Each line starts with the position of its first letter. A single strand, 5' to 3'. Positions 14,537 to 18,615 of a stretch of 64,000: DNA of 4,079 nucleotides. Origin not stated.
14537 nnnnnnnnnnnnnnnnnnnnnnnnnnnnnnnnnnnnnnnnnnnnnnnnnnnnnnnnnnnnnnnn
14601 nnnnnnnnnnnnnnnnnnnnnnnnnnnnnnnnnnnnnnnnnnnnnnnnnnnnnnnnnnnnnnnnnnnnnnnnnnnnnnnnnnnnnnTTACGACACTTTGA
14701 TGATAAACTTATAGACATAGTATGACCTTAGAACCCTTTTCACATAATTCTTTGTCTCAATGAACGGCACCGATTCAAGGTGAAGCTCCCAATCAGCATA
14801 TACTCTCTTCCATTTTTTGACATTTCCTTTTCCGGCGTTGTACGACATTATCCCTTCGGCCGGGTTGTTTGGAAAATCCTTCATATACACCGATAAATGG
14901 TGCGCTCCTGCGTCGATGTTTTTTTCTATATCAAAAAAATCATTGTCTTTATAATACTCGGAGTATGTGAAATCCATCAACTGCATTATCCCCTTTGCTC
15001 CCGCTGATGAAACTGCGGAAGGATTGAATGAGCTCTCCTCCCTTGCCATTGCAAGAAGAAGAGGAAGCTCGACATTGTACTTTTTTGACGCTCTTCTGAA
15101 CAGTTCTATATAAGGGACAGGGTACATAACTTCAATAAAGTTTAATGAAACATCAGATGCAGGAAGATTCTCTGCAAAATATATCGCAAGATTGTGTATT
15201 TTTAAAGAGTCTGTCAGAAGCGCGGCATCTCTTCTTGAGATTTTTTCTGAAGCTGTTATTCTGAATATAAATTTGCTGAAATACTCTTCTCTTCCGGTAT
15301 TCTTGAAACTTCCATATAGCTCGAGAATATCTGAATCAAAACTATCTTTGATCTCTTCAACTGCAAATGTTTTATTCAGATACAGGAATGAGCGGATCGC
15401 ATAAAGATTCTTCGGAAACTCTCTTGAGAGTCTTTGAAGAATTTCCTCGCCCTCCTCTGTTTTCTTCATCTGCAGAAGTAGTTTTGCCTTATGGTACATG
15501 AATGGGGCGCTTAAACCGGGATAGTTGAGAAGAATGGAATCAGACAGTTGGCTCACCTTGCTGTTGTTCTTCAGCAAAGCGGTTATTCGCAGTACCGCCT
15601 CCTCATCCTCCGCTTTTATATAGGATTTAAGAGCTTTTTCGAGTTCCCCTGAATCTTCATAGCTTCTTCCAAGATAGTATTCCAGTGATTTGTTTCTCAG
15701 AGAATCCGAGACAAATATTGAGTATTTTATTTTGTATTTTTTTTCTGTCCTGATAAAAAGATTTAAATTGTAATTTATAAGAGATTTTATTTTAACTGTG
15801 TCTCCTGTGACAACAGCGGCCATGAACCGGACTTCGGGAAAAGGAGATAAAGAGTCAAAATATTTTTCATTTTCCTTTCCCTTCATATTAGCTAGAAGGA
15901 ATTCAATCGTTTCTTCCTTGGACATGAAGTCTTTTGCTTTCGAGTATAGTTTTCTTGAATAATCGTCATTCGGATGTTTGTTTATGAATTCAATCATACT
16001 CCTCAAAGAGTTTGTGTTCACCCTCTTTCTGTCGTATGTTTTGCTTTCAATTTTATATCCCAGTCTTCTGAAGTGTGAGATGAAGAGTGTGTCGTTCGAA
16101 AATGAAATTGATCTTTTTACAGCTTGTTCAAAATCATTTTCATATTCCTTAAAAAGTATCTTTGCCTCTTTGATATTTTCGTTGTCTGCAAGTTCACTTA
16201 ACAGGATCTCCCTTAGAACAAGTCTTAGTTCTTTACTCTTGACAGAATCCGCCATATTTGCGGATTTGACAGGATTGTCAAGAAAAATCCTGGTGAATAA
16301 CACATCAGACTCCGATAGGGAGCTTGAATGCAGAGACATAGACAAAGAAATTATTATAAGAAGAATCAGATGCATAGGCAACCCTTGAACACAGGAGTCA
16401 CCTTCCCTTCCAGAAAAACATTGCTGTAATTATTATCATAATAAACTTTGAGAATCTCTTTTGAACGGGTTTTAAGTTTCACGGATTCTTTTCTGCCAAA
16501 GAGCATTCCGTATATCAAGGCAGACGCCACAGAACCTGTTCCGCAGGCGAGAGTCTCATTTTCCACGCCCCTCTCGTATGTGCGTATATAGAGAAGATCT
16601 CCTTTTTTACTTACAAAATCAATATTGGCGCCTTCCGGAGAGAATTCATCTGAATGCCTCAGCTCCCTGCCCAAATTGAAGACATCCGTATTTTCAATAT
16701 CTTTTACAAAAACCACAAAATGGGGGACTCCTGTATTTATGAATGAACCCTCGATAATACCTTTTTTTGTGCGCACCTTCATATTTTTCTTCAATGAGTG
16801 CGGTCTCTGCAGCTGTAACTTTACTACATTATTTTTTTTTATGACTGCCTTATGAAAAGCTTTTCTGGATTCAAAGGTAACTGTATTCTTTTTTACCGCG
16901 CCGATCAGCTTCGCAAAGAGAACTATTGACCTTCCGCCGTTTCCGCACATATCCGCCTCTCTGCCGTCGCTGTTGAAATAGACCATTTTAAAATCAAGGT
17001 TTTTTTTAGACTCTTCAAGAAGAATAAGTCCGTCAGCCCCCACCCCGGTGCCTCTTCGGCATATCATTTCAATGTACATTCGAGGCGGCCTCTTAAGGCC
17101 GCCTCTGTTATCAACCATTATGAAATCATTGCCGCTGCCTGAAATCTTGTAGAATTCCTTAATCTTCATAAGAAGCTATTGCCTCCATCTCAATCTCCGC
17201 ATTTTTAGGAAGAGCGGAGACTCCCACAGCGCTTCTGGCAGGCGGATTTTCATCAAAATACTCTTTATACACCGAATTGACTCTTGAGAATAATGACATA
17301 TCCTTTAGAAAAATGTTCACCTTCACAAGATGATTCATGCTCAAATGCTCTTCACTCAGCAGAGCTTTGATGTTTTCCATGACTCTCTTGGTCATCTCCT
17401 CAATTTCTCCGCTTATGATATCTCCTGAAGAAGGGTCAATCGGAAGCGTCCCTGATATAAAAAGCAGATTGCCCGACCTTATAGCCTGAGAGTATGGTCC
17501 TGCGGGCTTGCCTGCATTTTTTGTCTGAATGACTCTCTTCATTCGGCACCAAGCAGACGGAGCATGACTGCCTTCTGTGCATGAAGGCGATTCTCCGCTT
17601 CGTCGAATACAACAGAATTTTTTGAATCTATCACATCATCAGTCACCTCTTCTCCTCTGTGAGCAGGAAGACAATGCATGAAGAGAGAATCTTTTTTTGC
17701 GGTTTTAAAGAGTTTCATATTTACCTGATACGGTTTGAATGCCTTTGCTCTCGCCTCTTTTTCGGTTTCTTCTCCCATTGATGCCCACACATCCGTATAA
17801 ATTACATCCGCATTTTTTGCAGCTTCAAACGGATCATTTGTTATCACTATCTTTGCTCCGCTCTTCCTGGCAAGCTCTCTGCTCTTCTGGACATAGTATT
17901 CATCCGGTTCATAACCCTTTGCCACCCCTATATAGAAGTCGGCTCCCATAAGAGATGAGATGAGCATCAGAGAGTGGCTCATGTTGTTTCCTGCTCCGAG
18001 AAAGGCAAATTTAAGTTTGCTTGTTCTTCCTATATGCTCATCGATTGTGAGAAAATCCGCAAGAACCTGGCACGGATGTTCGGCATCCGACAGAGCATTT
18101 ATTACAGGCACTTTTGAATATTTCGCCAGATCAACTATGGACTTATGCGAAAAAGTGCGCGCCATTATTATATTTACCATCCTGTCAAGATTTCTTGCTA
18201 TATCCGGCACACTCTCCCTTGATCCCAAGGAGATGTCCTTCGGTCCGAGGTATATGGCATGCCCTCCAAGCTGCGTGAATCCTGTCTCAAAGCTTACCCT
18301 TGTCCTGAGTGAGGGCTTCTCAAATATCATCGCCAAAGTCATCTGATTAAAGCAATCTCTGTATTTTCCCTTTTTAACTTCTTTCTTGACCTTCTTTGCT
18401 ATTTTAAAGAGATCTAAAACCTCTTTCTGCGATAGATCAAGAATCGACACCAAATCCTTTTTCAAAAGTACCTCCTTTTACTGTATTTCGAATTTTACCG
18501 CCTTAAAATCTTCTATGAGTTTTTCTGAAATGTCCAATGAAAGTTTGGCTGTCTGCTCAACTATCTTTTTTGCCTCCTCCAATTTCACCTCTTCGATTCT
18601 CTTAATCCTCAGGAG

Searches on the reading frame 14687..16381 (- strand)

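Call 29: search_protein_families(library=pfam, proteins=[window:14687-16381:-], max_evalue=0.0001)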
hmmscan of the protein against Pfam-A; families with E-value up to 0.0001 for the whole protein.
window:14687-16381:- (564 aa): 2 families
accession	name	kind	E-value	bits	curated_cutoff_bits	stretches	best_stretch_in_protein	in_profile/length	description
PF01464.25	SLT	-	7.1e-29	100.2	21.3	1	427-526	2-106/117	Transglycosylase SLT domain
PF13174.12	TPR_6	-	4.9e-05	24.1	26.3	0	295-324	3-32/33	Tetratricopeptide repeat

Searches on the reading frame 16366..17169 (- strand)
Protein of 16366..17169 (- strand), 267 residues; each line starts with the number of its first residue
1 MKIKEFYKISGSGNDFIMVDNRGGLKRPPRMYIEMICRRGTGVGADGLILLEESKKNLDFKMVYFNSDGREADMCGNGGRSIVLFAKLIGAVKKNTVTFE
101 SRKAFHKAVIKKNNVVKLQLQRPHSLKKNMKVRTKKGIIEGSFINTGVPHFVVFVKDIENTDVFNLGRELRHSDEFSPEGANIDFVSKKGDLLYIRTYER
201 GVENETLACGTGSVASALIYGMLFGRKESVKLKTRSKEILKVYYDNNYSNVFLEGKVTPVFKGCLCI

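Call 29: search_protein_families(library=pfam, proteins=[window:16366-17169:-], max_evalue=0.0001)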
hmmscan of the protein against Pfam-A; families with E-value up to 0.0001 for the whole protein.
window:16366-17169:- (267 aa): 1 family
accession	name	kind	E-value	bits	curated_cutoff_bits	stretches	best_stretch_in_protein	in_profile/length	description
PF01678.24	DAP_epimerase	-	4.9e-39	133.6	34.7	2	6-113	1-107/121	Diaminopimelate epimerase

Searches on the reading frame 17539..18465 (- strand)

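Call 29: search_protein_families(library=pfam, proteins=[window:17539-18465:-], max_evalue=0.0001)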
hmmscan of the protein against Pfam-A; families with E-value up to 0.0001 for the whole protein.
window:17539-18465:- (308 aa): 2 families
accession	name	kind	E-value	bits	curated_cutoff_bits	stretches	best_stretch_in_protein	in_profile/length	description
PF00185.30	OTCace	-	6.1e-60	202.2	29.4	1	150-302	2-155/157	Aspartate/ornithine carbamoyltransferase, Asp/Orn binding domain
PF02729.26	OTCace_N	-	4e-48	163.7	29.9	1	3-143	1-148/148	Aspartate/ornithine carbamoyltransferase, carbamoyl-P binding domain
